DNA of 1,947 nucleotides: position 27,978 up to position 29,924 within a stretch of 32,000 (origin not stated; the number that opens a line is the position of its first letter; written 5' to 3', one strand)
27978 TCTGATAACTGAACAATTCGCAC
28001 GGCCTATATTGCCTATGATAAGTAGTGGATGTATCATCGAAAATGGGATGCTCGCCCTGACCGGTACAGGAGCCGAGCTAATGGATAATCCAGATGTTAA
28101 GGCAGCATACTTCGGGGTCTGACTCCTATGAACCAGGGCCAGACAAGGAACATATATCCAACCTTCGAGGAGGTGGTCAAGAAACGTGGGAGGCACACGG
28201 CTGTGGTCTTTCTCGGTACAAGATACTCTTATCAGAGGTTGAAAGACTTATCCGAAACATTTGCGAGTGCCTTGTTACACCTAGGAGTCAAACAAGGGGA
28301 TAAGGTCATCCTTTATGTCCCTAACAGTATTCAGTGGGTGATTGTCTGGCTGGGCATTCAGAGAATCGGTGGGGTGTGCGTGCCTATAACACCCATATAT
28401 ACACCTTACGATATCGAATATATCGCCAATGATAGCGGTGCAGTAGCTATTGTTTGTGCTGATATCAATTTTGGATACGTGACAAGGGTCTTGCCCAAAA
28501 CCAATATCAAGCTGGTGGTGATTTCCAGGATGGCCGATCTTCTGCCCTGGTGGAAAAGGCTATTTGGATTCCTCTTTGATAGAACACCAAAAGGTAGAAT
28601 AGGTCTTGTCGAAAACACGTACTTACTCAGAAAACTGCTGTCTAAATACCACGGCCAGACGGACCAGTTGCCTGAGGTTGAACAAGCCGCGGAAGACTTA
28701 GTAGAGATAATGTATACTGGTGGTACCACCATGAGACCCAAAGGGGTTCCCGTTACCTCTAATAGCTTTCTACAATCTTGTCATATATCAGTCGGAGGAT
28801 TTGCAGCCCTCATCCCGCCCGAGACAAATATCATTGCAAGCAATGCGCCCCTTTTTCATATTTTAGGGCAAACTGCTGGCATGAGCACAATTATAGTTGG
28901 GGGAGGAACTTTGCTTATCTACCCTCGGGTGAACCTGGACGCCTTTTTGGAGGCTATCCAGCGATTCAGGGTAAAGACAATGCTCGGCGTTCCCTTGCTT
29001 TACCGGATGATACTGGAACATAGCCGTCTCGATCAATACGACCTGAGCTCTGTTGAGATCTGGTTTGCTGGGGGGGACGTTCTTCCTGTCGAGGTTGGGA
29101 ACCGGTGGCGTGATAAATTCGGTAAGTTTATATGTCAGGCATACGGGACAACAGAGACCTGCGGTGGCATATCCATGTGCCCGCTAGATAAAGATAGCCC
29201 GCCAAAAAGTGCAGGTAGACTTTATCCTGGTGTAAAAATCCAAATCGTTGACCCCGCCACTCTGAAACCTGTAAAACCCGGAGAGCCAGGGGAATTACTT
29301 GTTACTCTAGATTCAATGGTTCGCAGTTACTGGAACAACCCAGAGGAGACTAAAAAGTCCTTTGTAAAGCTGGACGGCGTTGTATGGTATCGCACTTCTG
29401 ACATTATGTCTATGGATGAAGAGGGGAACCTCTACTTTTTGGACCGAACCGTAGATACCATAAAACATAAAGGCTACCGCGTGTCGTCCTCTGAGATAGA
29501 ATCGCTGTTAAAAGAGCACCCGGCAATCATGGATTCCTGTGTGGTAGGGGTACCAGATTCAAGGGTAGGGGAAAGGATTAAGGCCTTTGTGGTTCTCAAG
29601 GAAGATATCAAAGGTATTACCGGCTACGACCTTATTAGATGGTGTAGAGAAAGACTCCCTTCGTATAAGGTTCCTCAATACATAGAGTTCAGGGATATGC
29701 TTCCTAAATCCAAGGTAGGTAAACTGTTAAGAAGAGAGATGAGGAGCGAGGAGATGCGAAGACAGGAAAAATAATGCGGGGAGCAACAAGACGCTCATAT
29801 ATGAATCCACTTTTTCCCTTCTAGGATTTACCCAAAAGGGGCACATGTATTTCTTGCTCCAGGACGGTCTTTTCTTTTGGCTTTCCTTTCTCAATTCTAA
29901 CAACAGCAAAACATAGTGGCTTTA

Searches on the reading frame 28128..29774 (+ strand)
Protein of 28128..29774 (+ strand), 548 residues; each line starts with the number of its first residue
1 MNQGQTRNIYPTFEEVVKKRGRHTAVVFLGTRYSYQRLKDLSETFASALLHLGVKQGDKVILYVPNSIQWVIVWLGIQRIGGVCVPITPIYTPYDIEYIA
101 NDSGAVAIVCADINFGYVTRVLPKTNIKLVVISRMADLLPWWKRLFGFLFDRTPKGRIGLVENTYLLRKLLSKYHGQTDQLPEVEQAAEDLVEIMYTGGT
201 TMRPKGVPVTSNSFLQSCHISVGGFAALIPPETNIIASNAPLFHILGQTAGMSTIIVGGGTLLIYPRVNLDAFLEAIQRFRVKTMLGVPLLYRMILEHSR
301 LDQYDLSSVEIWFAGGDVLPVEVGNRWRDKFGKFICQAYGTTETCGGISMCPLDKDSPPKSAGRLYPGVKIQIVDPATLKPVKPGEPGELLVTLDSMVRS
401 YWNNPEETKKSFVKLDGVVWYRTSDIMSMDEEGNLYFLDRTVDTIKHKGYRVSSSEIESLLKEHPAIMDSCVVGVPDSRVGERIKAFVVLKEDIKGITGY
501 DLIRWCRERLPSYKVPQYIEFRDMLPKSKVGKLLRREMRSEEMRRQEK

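Call 5: search_protein_families(library=pfam, proteins=[window:28128-29774:+])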
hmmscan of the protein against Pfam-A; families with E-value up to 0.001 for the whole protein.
window:28128-29774:+ (548 aa): 2 families
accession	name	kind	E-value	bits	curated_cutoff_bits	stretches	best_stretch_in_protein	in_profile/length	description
PF00501.34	AMP-binding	-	9.5e-86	288.4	29.9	1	13-402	1-384/384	AMP-binding enzyme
PF13193.12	AMP-binding_C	-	5.2e-20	72.6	24.5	1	456-532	1-76/76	AMP-binding enzyme C-terminal domain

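Call 6: search_protein_families(library=ncbifam, proteins=[window:28128-29774:+], max_evalue=0.00001)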
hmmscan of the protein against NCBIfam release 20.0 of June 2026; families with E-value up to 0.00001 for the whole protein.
window:28128-29774:+ (548 aa): 105 families (the best 25 are shown)
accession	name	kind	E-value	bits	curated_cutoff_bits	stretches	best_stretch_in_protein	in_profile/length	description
NF006181.0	PRK08314.1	subfamily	1.2e-110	370.5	705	1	14-547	31-559/563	long-chain-fatty-acid--CoA ligase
NF004837.0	PRK06187.1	subfamily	3.3e-104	349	476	1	3-544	4-524/531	long-chain-fatty-acid--CoA ligase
NF006523.0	PRK08974.1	equivalog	3.5e-94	316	884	1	6-546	22-557/561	long-chain-fatty-acid--CoA ligase FadD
NF005220.0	PRK06710.1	equivalog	1.1e-92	311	1116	1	13-547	30-558/563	long-chain-fatty-acid--CoA ligase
NF004114.0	PRK05605.1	equivalog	2.7e-91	306.6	766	1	9-545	36-572/575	long-chain-fatty-acid--CoA ligase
NF004229.0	PRK05677.1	subfamily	3e-91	306.6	879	1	2-547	19-560/563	long-chain-fatty-acid--CoA ligase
NF005463.0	PRK07059.1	subfamily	1.8e-89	300.7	869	1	4-542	20-556/557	long-chain-fatty-acid--CoA ligase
NF004822.0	PRK06178.1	equivalog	8.8e-88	295.3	782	1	16-540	46-565/571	acyl-CoA synthetase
NF006182.0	PRK08316.1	subfamily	4.6e-86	289.4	663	2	170-542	152-517/523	fatty acyl-CoA synthetase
NF005801.1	PRK07656.1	equivalog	3.4e-81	273.4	657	1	15-539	9-500/500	FadD3 family acyl-CoA ligase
NF006442.0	PRK08751.1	equivalog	6.3e-81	272.4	1023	1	5-541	23-557/560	long-chain fatty acid--CoA ligase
NF009233.0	PRK12583.1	subfamily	2.6e-74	250.6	832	1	6-543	17-551/558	fatty acid CoA ligase family protein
NF009139.0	PRK12492.1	equivalog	4.1e-73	246.7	1018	1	9-540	26-560/562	long-chain-fatty-acid--CoA ligase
NF005702.0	PRK07514.1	subfamily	5.6e-72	242.7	558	2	170-541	138-499/506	malonyl-CoA synthase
NF052269.1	Staph_lig_FadD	equivalog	2.5e-68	230.6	650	2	177-540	138-491/499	long-chain-fatty-acid--CoA ligase FadD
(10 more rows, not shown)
